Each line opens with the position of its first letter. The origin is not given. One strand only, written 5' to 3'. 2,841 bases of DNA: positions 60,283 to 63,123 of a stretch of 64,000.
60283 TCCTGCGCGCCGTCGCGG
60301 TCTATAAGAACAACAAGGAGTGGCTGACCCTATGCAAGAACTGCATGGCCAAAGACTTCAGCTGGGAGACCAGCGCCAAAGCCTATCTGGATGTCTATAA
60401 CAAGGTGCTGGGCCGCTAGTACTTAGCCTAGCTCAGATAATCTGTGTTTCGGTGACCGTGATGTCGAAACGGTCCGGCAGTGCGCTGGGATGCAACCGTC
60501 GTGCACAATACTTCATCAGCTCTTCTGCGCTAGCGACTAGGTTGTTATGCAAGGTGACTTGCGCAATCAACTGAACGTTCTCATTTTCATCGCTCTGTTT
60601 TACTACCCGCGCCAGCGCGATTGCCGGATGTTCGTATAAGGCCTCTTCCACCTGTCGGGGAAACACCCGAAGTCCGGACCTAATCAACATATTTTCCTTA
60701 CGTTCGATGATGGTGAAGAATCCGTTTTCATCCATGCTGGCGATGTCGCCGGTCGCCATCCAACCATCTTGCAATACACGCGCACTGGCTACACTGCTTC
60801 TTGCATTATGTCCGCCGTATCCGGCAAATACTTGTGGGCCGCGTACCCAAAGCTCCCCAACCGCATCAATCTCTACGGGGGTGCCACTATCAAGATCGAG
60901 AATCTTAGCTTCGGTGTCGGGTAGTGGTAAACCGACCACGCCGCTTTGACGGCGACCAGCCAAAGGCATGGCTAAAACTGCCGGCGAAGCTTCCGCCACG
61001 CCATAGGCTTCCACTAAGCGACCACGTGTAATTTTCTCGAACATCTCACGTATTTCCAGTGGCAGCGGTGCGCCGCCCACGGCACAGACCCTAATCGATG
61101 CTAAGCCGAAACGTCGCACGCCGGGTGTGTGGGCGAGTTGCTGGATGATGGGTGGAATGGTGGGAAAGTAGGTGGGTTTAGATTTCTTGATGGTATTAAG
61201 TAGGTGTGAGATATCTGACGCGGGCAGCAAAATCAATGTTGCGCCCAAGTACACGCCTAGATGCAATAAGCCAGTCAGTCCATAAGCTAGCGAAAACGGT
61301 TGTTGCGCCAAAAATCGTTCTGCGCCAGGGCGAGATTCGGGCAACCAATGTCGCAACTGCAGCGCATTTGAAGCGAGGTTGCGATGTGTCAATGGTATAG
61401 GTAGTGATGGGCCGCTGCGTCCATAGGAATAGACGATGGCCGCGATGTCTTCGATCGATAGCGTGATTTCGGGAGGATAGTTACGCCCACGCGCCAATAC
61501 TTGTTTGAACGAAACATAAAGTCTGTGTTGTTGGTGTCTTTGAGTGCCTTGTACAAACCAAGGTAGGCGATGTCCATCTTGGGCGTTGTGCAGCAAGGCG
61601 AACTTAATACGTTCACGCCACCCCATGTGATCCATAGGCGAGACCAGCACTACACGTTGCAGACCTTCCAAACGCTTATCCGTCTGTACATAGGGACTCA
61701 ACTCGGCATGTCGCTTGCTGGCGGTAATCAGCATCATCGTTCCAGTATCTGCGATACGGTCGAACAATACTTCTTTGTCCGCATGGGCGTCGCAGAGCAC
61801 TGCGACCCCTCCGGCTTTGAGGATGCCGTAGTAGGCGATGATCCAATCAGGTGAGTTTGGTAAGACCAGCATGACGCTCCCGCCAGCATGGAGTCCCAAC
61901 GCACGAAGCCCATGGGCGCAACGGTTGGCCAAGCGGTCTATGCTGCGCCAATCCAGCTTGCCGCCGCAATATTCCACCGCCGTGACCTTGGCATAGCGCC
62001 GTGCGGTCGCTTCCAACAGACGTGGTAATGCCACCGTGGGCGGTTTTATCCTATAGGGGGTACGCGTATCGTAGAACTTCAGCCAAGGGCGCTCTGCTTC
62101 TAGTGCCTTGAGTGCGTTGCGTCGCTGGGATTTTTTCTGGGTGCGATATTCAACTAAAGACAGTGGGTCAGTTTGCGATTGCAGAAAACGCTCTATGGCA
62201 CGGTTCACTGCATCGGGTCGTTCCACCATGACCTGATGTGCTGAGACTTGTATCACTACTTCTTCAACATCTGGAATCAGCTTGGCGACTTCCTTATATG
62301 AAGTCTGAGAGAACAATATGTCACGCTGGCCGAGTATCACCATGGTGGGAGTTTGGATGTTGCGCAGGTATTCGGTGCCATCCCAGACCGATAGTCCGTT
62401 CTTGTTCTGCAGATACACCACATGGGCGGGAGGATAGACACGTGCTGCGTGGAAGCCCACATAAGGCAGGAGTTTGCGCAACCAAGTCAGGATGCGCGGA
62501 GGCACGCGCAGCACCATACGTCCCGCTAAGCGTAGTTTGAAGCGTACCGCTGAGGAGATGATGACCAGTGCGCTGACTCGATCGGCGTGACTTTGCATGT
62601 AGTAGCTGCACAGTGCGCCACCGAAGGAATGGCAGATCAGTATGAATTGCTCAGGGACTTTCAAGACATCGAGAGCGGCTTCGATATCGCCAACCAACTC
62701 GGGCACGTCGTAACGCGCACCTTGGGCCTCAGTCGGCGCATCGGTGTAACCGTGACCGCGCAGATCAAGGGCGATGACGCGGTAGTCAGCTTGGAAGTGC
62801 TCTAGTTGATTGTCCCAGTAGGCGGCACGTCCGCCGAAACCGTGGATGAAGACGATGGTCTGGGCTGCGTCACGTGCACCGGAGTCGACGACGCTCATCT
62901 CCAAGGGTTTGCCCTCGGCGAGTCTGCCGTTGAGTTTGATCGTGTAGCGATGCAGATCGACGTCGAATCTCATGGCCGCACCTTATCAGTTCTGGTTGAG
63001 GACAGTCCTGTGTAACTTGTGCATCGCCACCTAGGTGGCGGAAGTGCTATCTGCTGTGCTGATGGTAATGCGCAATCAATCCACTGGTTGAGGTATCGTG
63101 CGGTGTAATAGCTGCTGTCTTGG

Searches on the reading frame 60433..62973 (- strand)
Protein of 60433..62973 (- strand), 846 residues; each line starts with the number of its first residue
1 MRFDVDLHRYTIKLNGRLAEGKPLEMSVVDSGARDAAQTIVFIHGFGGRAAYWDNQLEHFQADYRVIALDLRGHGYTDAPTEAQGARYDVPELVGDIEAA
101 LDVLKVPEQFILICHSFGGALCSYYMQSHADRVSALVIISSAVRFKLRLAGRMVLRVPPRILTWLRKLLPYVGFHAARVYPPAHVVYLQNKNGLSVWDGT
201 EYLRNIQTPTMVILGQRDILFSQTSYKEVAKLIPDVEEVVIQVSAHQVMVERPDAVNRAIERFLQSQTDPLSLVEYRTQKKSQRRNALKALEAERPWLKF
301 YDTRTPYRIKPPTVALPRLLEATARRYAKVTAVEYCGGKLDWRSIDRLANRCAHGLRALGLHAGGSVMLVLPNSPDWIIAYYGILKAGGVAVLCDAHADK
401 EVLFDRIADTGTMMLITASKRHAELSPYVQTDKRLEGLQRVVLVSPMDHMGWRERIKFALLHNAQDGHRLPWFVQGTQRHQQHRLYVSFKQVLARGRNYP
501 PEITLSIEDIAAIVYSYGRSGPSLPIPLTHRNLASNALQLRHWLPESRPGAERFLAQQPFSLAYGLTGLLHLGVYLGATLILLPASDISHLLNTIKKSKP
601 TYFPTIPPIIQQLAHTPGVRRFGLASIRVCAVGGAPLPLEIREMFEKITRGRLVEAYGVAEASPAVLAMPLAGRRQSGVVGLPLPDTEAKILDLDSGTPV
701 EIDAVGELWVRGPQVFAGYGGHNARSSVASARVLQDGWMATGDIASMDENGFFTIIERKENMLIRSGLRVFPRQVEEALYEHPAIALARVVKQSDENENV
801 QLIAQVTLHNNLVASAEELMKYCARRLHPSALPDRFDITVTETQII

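Call 76: search_protein_families(library=ncbifam, proteins=[window:60433-62973:-], max_evalue=1e-10)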
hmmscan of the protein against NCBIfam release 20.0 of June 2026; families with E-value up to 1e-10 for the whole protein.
window:60433-62973:- (846 aa): 95 families (the best 25 are shown)
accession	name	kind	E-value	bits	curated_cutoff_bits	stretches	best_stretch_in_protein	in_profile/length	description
NF004114.0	PRK05605.1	equivalog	4.5e-107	358.7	766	1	289-836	9-546/575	long-chain-fatty-acid--CoA ligase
NF005220.0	PRK06710.1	equivalog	2.8e-88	296.4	1116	1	293-833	3-527/563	long-chain-fatty-acid--CoA ligase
NF006181.0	PRK08314.1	subfamily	7e-79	265.6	705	1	294-828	4-523/563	long-chain-fatty-acid--CoA ligase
NF004837.0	PRK06187.1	subfamily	2.9e-71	240.3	476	1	315-838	9-501/531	long-chain-fatty-acid--CoA ligase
NF005463.0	PRK07059.1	subfamily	6.8e-65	219.5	869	1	294-831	2-528/557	long-chain-fatty-acid--CoA ligase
NF006523.0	PRK08974.1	equivalog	8.5e-61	205.7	884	1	294-834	2-528/561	long-chain-fatty-acid--CoA ligase FadD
NF006442.0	PRK08751.1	equivalog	5.6e-60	203.3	1023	1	293-827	3-526/560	long-chain fatty acid--CoA ligase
NF005714.0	PRK07529.1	subfamily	1.3e-59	202.2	632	1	339-835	63-552/640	acyl-CoA synthetase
TIGR03205.1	pimA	equivalog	3.6e-57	194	705.6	1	315-810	22-494/541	dicarboxylate--CoA ligase PimA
NF004822.0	PRK06178.1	equivalog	6.5e-54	183.5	782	1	294-828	19-537/571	acyl-CoA synthetase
NF004229.0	PRK05677.1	subfamily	7e-54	183.2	879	1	317-833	27-529/563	long-chain-fatty-acid--CoA ligase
NF009233.0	PRK12583.1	subfamily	5.4e-51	173.6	832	1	316-834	20-525/558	fatty acid CoA ligase family protein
NF005801.1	PRK07656.1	equivalog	6.1e-51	173.6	657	1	316-829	3-473/500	FadD3 family acyl-CoA ligase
NF005702.0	PRK07514.1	subfamily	1.8e-50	171.8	558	1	504-834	153-475/506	malonyl-CoA synthase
NF006182.0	PRK08316.1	subfamily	1.1e-49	169.3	663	1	477-835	140-493/523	fatty acyl-CoA synthetase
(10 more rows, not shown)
